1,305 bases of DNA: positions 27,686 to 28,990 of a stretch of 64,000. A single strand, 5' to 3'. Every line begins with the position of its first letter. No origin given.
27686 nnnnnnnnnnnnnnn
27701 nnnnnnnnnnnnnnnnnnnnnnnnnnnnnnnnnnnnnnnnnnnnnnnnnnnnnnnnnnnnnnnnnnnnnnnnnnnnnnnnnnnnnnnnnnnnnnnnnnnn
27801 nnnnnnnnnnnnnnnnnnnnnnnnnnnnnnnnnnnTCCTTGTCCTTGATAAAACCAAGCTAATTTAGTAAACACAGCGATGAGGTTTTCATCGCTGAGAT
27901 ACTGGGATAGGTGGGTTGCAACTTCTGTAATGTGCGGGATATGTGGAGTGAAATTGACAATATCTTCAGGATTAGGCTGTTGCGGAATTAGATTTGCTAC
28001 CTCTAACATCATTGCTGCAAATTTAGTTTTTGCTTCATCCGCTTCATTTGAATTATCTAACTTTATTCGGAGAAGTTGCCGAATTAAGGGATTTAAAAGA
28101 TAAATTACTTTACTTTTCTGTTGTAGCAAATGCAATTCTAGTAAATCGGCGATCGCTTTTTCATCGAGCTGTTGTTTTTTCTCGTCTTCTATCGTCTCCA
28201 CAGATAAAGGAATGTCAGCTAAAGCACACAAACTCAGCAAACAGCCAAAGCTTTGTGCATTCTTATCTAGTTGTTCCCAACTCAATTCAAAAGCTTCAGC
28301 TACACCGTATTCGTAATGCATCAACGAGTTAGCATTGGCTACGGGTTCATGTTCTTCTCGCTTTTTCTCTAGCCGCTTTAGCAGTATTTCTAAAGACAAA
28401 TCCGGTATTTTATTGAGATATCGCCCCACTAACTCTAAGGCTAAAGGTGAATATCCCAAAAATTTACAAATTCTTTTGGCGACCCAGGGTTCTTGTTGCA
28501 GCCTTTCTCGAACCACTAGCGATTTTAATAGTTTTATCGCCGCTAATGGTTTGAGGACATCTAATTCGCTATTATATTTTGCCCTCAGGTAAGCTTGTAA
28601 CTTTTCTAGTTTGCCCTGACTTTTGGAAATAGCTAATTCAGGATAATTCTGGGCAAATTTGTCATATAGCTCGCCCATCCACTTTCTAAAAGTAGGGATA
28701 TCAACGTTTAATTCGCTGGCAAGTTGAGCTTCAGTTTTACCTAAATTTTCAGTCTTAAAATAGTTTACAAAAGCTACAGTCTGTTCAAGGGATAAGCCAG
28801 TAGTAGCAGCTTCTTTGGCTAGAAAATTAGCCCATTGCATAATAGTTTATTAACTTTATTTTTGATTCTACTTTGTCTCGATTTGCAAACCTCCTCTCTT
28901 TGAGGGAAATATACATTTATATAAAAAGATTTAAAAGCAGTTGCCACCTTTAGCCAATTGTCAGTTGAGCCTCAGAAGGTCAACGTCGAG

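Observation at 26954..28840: Diverged paralogue with a clean in-frame excision of the whole P-loop NTPase core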

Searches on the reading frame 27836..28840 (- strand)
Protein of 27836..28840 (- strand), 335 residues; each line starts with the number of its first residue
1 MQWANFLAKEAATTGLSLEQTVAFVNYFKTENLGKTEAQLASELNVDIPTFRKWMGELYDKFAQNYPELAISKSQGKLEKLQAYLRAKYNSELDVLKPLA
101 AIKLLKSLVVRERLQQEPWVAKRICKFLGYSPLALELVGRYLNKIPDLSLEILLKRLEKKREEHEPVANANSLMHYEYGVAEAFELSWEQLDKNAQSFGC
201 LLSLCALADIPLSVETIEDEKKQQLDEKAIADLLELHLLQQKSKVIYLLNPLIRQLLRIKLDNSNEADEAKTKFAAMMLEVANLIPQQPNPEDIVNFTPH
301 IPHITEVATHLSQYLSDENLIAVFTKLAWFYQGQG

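Call 7: find_related_loci(query=window:27839-28840:-, collection=genome_contigs, flank=10000)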
Query seq(334 aa) (334 aa) in genome_contigs; peptide patterns used: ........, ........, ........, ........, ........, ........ (x = any residue, [..] = any of these).
162 stretches matched a pattern; 77 encode a relative of the query (tblastn E <= 1e-3); 76 distinct loci.
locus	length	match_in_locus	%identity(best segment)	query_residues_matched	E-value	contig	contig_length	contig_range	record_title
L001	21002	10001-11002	96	1-334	0e+0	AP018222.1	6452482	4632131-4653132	Nostoc linckia NIES-25 DNA, nearly complete genome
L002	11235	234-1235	93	1-334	0e+0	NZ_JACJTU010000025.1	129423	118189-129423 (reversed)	Nostoc paludosum FACHB-159 contig25, whole genome shotgun sequence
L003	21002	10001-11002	93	1-334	0e+0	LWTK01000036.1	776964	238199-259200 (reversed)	Nostoc sp. ATCC 43529 scaffold2.1, whole genome shotgun sequence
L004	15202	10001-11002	87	1-334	0e+0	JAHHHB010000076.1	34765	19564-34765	MAG: Desmonostoc geniculatum HA4340-LM1 scaffold_232_c2, whole genome shotgun sequence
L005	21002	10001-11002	87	1-334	0e+0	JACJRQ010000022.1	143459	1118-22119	Nostoc calcicola FACHB-3891 contig22, whole genome shotgun sequence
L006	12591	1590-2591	84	1-334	0e+0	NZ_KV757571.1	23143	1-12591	Nostoc sp. KVJ20 contig_35, whole genome shotgun sequence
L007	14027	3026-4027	84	1-334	0e+0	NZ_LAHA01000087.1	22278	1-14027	Nostoc linckia z4 scaffold94.1, whole genome shotgun sequence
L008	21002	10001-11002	85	1-334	0e+0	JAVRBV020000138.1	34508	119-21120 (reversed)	MAG: Nostoc sp. CreGUA01 Nostoc_sp_CreGUA01_138, whole genome shotgun sequence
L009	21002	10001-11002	85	1-334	0e+0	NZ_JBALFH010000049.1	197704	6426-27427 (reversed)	MAG: Nostoc sp. isolate P9820 bin 6 NODE_15_length_197704_cov_58.772085, whole genome shotgun sequence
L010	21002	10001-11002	83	1-334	0e+0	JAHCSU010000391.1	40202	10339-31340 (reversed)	Nostoc sp. CCCryo 231-06 CCCRYO23106-392, whole genome shotgun sequence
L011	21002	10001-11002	84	1-334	0e+0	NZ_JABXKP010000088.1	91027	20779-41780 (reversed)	MAG: Nostoc sp. JL33 NODE_136_length_91027_cov_82.0984, whole genome shotgun sequence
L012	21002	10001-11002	84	1-334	0e+0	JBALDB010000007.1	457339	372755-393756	MAG: Nostoc sp. isolate P12642 bin 1 NODE_2_length_457339_cov_173.077683, whole genome shotgun sequence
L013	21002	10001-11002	84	1-334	0e+0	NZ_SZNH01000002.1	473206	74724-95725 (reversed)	Nostoc sp. PA-18-2419 strain JC1668 voucher PA182419 scaffold2.1, whole genome shotgun sequence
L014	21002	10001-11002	82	1-334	0e+0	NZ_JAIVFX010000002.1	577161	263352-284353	Nostoc sp. XA010 NODE_2_length_577161_cov_75.876075, whole genome shotgun sequence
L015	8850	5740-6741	82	1-334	0e+0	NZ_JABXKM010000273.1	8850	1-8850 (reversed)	MAG: Nostoc sp. NOS(2021) isolate NOS NODE_252_length_8850_cov_10.638, whole genome shotgun sequence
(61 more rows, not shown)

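Call 8: find_homologous_proteins(query=window:27839-28840:-, max_evalue=1e-10)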
Query seq(334 aa) (334 aa): 108 proteins with E <= 1e-10 among 3412 candidates.
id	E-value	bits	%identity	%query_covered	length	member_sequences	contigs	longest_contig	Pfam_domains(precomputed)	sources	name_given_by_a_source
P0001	8.6e-180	615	85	100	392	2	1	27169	PF13424.13,PF13176.13,PF24885.2,PF13181.13,PF13374.13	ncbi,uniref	ncbi:tetratricopeptide repeat protein, partial [uncultured Nostoc sp.]|uniref:tetratricopeptide repe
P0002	3.2e-173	593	83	100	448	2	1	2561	PF00515.35,PF13424.13,PF13176.13,PF24885.2,PF13428.13,PF13181.13,PF07719.24,PF13374.13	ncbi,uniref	ncbi:tetratricopeptide repeat protein, partial [Nostoc sp. 'Peltigera malacea cyanobiont' DB3992]|un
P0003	3.4e-171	586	81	100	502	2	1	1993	PF14559.13,PF17874.8,PF00515.35,PF13424.13,PF13176.13,PF24885.2,PF13432.13,PF13428.13,PF13181.13,PF07719.24,PF13374.13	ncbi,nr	ncbi:MAG: tetratricopeptide repeat protein, partial [Tolypothrix sp. Co-bin9]|nr:tetratricopeptide r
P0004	1.3e-169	581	81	100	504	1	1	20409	PF13431.13,PF13176.13,PF24885.2,PF13428.13,PF13374.13,PF17874.8,PF00515.35,PF04212.25,PF13424.13,PF13432.13,PF13181.13,PF07719.24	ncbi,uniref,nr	ncbi:tetratricopeptide repeat protein [uncultured Nostoc sp.]|uniref:tetratricopeptide repeat protei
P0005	1.9e-169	581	81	100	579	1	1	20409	PF13431.13,PF13176.13,PF24885.2,PF13428.13,PF13374.13,PF17874.8,PF00515.35,PF04212.25,PF13424.13,PF13432.13,PF13181.13,PF07719.24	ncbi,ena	-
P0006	1.6e-139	482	78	88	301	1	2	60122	-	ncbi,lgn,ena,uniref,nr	ncbi:hypothetical protein [Nostoc sp. NMS1]|uniref:hypothetical protein n=1 Tax=Nostoc sp. NMS1 TaxI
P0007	3.6e-134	465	70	72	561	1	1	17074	PF00515.35,PF13424.13,PF13176.13,PF24885.2,PF13181.13,PF00931.29,PF13191.13,PF13374.13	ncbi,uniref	ncbi:MAG: NB-ARC domain-containing protein, partial [Nostoc sp.]|uniref:NB-ARC domain-containing pro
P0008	3.8e-134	465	71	72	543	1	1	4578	PF13424.13,PF24885.2,PF00931.29,PF13191.13,PF13374.13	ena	-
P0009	4.1e-133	461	71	72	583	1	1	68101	PF00515.35,PF13424.13,PF13176.13,PF24885.2,PF00931.29,PF13191.13,PF13374.13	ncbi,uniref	ncbi:tetratricopeptide repeat protein, partial [Nostoc sp.]|uniref:tetratricopeptide repeat protein 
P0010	1.5e-129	450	71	72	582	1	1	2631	PF00515.35,PF13424.13,PF13176.13,PF24885.2,PF07719.24,PF00931.29,PF13191.13,PF13374.13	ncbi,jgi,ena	jgi:tetratricopeptide (TPR) repeat protein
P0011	2.1e-129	449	68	72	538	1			PF13424.13,PF00931.29,PF13191.13,PF13374.13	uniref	uniref:NB-ARC domain-containing protein n=1 Tax=uncultured Nostoc sp. TaxID=340711 RepID=UPI0035CA81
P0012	3.8e-128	445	71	72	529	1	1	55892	PF00931.29,PF13191.13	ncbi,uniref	ncbi:NB-ARC domain-containing protein, partial [Nostoc sp. UHCC 0252]|uniref:NB-ARC domain-containin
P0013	1.0e-127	444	68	72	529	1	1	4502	PF00931.29,PF13191.13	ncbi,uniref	ncbi:NB-ARC domain-containing protein, partial [uncultured Nostoc sp.]|uniref:NB-ARC domain-containi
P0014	1.4e-125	437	71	72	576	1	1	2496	PF00515.35,PF13424.13,PF13176.13,PF24885.2,PF13181.13,PF00931.29,PF13191.13,PF13374.13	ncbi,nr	ncbi:tetratricopeptide repeat protein, partial [Nostoc sp. HG1]|nr:tetratricopeptide repeat protein 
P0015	2.6e-109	383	72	60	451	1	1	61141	PF00931.29,PF13191.13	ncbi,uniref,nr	ncbi:NB-ARC domain-containing protein [Nostoc sp. MG11]|uniref:NB-ARC domain-containing protein n=1 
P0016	1.3e-108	381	63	72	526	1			PF00931.29,PF13191.13,PF13374.13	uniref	uniref:NB-ARC domain-containing protein n=1 Tax=Nostoc piscinale TaxID=224012 RepID=UPI0039A6E7C6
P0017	2.7e-108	380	64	72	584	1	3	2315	PF00515.35,PF13424.13,PF13176.13,PF24885.2,PF13181.13,PF07719.24,PF00931.29,PF13374.13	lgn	-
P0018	8.7e-108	378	71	60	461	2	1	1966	PF00931.29,PF13191.13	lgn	-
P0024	2.6e-89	317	78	44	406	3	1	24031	PF00931.29,PF13191.13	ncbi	-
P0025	1.3e-79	286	75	38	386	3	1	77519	PF00931.29,PF13191.13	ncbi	ncbi:NB-ARC domain-containing protein [Nostoc sp.]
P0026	6.4e-73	264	57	72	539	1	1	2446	PF13431.13,PF13176.13,PF24885.2,PF13428.13,PF00931.29,PF13374.13,PF14559.13,PF17874.8,PF00515.35,PF13424.13,PF13432.13,PF13181.13,PF07719.24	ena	-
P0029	3.0e-66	242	71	52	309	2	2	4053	PF00931.29,PF13191.13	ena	-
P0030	1.7e-62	229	50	72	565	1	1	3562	PF13431.13,PF00515.35,PF13424.13,PF13176.13,PF24885.2,PF13432.13,PF13181.13,PF07719.24,PF00931.29,PF13191.13,PF13374.13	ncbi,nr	ncbi:MAG: tetratricopeptide repeat protein [Microcoleus sp. SU_5_3]|nr:tetratricopeptide repeat prot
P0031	5.0e-58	215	51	73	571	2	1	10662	PF13431.13,PF07720.19,PF13176.13,PF24885.2,PF00931.29,PF13191.13,PF13374.13,PF07721.21,PF14559.13,PF17874.8,PF00515.35,PF04212.25,PF13424.13,PF13432.13,PF13181.13,PF07719.24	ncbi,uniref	ncbi:tetratricopeptide repeat protein, partial [Nostoc sp.]|uniref:tetratricopeptide repeat protein 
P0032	1.7e-57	213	79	23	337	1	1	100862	PF00931.29,PF13191.13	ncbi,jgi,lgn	jgi:hypothetical protein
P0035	2.0e-55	206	43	85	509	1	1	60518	PF13431.13,PF13176.13,PF24885.2,PF13428.13,PF00931.29,PF13191.13,PF13374.13,PF17874.8,PF00515.35,PF13424.13,PF13432.13,PF13181.13,PF07719.24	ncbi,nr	ncbi:tetratricopeptide repeat protein, partial [Desmonostoc muscorum CCALA 125]|nr:tetratricopeptide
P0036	3.2e-55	206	49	72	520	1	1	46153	PF00515.35,PF13424.13,PF13176.13,PF24885.2,PF13432.13,PF13181.13,PF00931.29,PF13374.13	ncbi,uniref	ncbi:tetratricopeptide repeat protein [Nostoc sp.]|uniref:tetratricopeptide repeat protein n=1 Tax=N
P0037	4.7e-54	202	47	72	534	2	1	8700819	PF13431.13,PF13176.13,PF24885.2,PF13428.13,PF00931.29,PF13374.13,PF07721.21,PF14559.13,PF17874.8,PF00515.35,PF13424.13,PF13432.13,PF13181.13,PF07719.24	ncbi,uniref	ncbi:tetratricopeptide repeat protein, partial [Tolypothrix tenuis]|uniref:tetratricopeptide repeat 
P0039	6.0e-52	195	46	72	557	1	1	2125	PF13431.13,PF13176.13,PF24885.2,PF13428.13,PF12688.14,PF00931.29,PF13374.13,PF17874.8,PF00515.35,PF04212.25,PF13424.13,PF13432.13,PF13181.13,PF07719.24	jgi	-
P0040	1.1e-51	194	46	72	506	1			PF00515.35,PF13424.13,PF24885.2,PF00931.29,PF13191.13,PF13374.13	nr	nr:NB-ARC domain-containing protein [Nostoc sp. DedQUE01]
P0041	1.2e-51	194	46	72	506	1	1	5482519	PF00515.35,PF13424.13,PF13176.13,PF24885.2,PF13181.13,PF00931.29,PF13374.13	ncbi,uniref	ncbi:tetratricopeptide repeat protein, partial [Nodularia sp. NIES-3585]|uniref:tetratricopeptide re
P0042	3.4e-51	192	40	92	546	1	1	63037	PF13431.13,PF07720.19,PF13414.13,PF13176.13,PF24885.2,PF13428.13,PF00931.29,PF13374.13,PF14559.13,PF17874.8,PF00515.35,PF13424.13,PF13432.13,PF13181.13,PF07719.24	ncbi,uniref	ncbi:MAG: tetratricopeptide repeat protein, partial [Nostoc sp. DedQUE12b]|uniref:tetratricopeptide 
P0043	4.2e-51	192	46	72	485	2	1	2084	PF13424.13,PF00931.29,PF13191.13,PF13374.13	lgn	-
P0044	5.0e-51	192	43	72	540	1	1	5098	PF13176.13,PF24885.2,PF13428.13,PF00931.29,PF13374.13,PF14559.13,PF17874.8,PF00515.35,PF13424.13,PF13432.13,PF13181.13,PF07719.24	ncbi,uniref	ncbi:tetratricopeptide repeat protein, partial [Nostoc edaphicum]|uniref:tetratricopeptide repeat pr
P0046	1.7e-50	190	45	72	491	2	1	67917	PF17874.8,PF00515.35,PF13424.13,PF13176.13,PF24885.2,PF13181.13,PF07719.24,PF00931.29,PF13191.13,PF13374.13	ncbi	ncbi:MAG: tetratricopeptide repeat protein, partial [Nostoc sp.]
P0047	1.9e-50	190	45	72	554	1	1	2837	PF13431.13,PF13176.13,PF24885.2,PF13428.13,PF00931.29,PF13374.13,PF17874.8,PF00515.35,PF13424.13,PF13432.13,PF13181.13,PF07719.24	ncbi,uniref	ncbi:tetratricopeptide repeat protein, partial [Nostoc piscinale]|uniref:tetratricopeptide repeat pr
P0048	8.4e-50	188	63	27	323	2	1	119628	PF00931.29,PF13191.13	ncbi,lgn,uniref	ncbi:NB-ARC domain-containing protein [Nostoc sp.]|uniref:NB-ARC domain-containing protein n=1 Tax=N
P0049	3.8e-49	186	45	72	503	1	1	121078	PF13431.13,PF17874.8,PF00515.35,PF13424.13,PF13176.13,PF24885.2,PF13181.13,PF07719.24,PF00931.29,PF13374.13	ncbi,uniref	ncbi:MAG: tetratricopeptide repeat protein, partial [Nostoc sp.]|uniref:tetratricopeptide repeat pro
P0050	6.7e-49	185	44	72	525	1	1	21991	PF13431.13,PF13176.13,PF24885.2,PF13428.13,PF00931.29,PF13374.13,PF14559.13,PF17874.8,PF00515.35,PF13424.13,PF13432.13,PF13181.13,PF07719.24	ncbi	ncbi:tetratricopeptide repeat protein, partial [Nostoc sp.]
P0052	1.2e-48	184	45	72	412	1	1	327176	PF00931.29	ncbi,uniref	ncbi:NB-ARC domain-containing protein, partial [Nodularia sp. UHCC 0506]|uniref:NB-ARC domain-contai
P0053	2.0e-48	183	39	92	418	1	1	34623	PF00931.29,PF13191.13,PF13374.13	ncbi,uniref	ncbi:NB-ARC domain-containing protein, partial [uncultured Nostoc sp.]|uniref:tetratricopeptide repe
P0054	4.6e-48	182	44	72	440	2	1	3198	PF13424.13,PF00931.29,PF13374.13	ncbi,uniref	ncbi:NB-ARC domain-containing protein, partial [uncultured Nostoc sp.]|uniref:NB-ARC domain-containi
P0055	1.1e-47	181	44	72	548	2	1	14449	PF13431.13,PF17874.8,PF00515.35,PF13424.13,PF13176.13,PF24885.2,PF13181.13,PF07719.24,PF00931.29,PF13374.13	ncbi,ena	-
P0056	4.9e-47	179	43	72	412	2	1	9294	PF00931.29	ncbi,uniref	ncbi:NB-ARC domain-containing protein, partial [uncultured Nostoc sp.]|uniref:NB-ARC domain-containi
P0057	6.0e-47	178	43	73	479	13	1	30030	PF17874.8,PF00515.35,PF13424.13,PF13176.13,PF24885.2,PF13181.13,PF07719.24,PF00931.29,PF13374.13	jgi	jgi:tetratricopeptide (TPR) repeat protein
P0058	7.4e-47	178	43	72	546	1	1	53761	PF13431.13,PF13176.13,PF24885.2,PF13428.13,PF00931.29,PF13374.13,PF17874.8,PF00515.35,PF04212.25,PF13424.13,PF13432.13,PF13181.13,PF07719.24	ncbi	ncbi:tetratricopeptide repeat protein, partial [Nodularia harveyana UHCC-0300]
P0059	8.3e-47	178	62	45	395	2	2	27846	PF00931.29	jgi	-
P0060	8.7e-47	178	43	73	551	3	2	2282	PF00515.35,PF13424.13,PF13176.13,PF24885.2,PF13181.13,PF19954.6,PF07719.24,PF00931.29,PF13191.13,PF13374.13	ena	-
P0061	1.9e-46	177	45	72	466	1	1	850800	PF00515.35,PF13424.13,PF13176.13,PF24885.2,PF13181.13,PF07719.24,PF00931.29,PF13374.13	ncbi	ncbi:tetratricopeptide repeat protein, partial [Tolypothrix campylonemoides VB511288]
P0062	9.5e-46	174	44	73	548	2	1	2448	PF13424.13,PF13176.13,PF24885.2,PF00931.29,PF13374.13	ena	-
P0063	1.2e-45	174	38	99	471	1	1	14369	PF00515.35,PF13424.13,PF13176.13,PF24885.2,PF13181.13,PF07719.24,PF00931.29,PF13191.13,PF13374.13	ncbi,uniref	ncbi:tetratricopeptide repeat protein, partial [Brasilonema bromeliae]|uniref:tetratricopeptide repe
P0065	2.5e-43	166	37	85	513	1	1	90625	PF17874.8,PF00515.35,PF13424.13,PF13176.13,PF24885.2,PF13181.13,PF07719.24,PF00931.29,PF13191.13,PF13374.13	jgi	jgi:tetratricopeptide (TPR) repeat protein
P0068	2.6e-42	163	52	28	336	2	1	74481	PF00931.29,PF13191.13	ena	-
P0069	9.7e-42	161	49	57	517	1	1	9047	PF20464.4,PF00931.29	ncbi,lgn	ncbi:MAG: type IIL restriction-modification enzyme MmeI [Coleofasciculaceae cyanobacterium]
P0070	1.1e-40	158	43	72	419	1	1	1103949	PF00931.29,PF13191.13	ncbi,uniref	ncbi:NB-ARC domain-containing protein, partial [Tolypothrix sp. NIES-4075]|uniref:NB-ARC domain-cont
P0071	1.5e-40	157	41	64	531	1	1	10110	PF00515.35,PF13424.13,PF13176.13,PF24885.2,PF13181.13,PF07719.24,PF00931.29,PF13191.13,PF13374.13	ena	-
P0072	1.7e-39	154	43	69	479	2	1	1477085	PF19959.5,PF01637.25,PF00931.29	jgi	jgi:hypothetical protein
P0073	2.5e-39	153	42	71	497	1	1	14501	PF19954.6,PF00931.29,PF13191.13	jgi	jgi:hypothetical protein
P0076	8.9e-38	148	41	73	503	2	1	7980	PF17874.8,PF00515.35,PF13424.13,PF13176.13,PF24885.2,PF13181.13,PF00931.29,PF13374.13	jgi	jgi:tetratricopeptide (TPR) repeat protein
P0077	1.8e-37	147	39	74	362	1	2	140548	PF00931.29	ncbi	ncbi:MAG: NB-ARC domain-containing protein [Nostoc sp.]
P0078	2.1e-36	144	43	61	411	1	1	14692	PF13424.13,PF24885.2,PF00931.29,PF13374.13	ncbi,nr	ncbi:MAG: NB-ARC domain-containing protein [Aulosira sp. DedQUE10]|nr:NB-ARC domain-containing prote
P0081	3.1e-34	137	38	64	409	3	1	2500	PF00931.29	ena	-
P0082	3.1e-34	137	35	72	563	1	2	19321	PF13424.13,PF13176.13,PF24885.2,PF00931.29,PF13191.13,PF13374.13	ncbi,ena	-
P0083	1.1e-33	135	39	72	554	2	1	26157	PF13431.13,PF13176.13,PF24885.2,PF00931.29,PF13374.13,PF14559.13,PF17874.8,PF00515.35,PF13424.13,PF13432.13,PF13181.13,PF07719.24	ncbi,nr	ncbi:tetratricopeptide repeat protein, partial [Brasilonema octagenarum]|nr:tetratricopeptide repeat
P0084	3.3e-33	133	38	72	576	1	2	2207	PF13431.13,PF09986.16,PF13176.13,PF24885.2,PF13428.13,PF00931.29,PF13374.13,PF07721.21,PF14559.13,PF17874.8,PF25000.1,PF00515.35,PF13424.13,PF13432.13,PF13181.13,PF07719.24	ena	-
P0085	8.3e-32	129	39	69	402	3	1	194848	PF00931.29,PF13191.13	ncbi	-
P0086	1.1e-31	128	39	56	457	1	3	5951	PF00931.29,PF13191.13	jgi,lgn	-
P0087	4.9e-31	126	63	32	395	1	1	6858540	PF00931.29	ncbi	ncbi:MAG: NB-ARC domain-containing protein [Phormidium sp.]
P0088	1.8e-30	124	46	51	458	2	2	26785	PF19959.5,PF00931.29,PF13191.13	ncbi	-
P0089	2.0e-29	121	46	46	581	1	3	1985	PF13424.13,PF00931.29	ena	-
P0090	3.1e-28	117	32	73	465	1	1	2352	PF25000.1,PF00515.35,PF13424.13,PF13176.13,PF24885.2,PF13181.13,PF07719.24,PF00931.29,PF13374.13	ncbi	-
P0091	4.5e-28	116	62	28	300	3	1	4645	PF00931.29,PF13191.13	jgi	jgi:hypothetical protein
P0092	2.4e-27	114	54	37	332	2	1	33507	PF00931.29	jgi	jgi:hypothetical protein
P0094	2.5e-26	111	42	51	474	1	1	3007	PF25000.1,PF00931.29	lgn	-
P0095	3.8e-26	110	65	28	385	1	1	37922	PF13431.13,PF07720.19,PF14357.12,PF10952.16,PF13176.13,PF24885.2,PF13428.13,PF12688.14,PF00931.29,PF13191.13,PF13374.13,PF14559.13,PF13371.13,PF17874.8,PF00515.35,PF13424.13,PF13432.13,PF13181.13,PF07719.24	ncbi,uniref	ncbi:tetratricopeptide repeat protein, partial [Nostoc sp.]|uniref:tetratricopeptide repeat protein 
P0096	9.0e-25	105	63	28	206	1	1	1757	PF00931.29,PF13191.13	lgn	-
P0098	7.3e-24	102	35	72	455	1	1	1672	PF00931.29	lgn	-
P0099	2.1e-23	101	40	50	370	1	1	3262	PF00931.29,PF13191.13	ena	-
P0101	1.7e-22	98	40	47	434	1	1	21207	PF19954.6,PF00931.29,PF13191.13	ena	-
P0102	7.5e-22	96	54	36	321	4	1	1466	PF00931.29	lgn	-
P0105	6.8e-20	89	35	51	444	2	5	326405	PF25000.1,PF00931.29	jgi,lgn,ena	jgi:hypothetical protein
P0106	3.3e-19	87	39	52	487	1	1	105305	PF00931.29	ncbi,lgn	-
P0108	4.7e-16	77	31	72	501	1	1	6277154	PF00515.35,PF13424.13,PF13176.13,PF24885.2,PF07719.24,PF00931.29,PF13374.13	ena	-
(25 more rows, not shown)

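Call 37: predict_structure(alignment_id=A3)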
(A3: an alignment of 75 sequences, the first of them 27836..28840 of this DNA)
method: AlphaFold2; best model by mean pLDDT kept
length: 335 residues; sequences in the alignment: 75
mean_pLDDT: 88.4   pTM: 0.72
mean pLDDT of the five models: 88.4, 88.0, 87.0, 86.6, 86.5
residues with pLDDT >= 90: 192; 70-90: 114; 50-70: 29; < 50: 0
segments of 3 or more residues with pLDDT < 50: none
pLDDT, mean of each block of 10 residues (from residue 1): 76 86 83 79 89 88 83 72 76 78 89 86 93 93 91 95 67 68 95 96 95 90 95 95 92 90 94 97 97 96 96 96 98 94
secondary structure, 60 per line:
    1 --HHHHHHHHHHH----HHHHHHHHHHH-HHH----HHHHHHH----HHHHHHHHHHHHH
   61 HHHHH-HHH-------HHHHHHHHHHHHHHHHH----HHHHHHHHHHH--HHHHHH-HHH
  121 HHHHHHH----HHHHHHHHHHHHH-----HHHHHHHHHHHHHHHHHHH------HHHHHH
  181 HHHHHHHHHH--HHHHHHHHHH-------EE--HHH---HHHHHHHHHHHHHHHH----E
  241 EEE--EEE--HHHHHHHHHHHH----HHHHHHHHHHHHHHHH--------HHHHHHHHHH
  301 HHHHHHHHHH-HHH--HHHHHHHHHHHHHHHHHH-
elements in order: H3-13 H18-28 H37-43 H48-65 H77-93 H98-108 H111-116 H118-127 H132-144 H150-168 H175-190 H193-202 H220-235 E240-243 E246-248 H251-262 H267-282 H291-310 H317-334
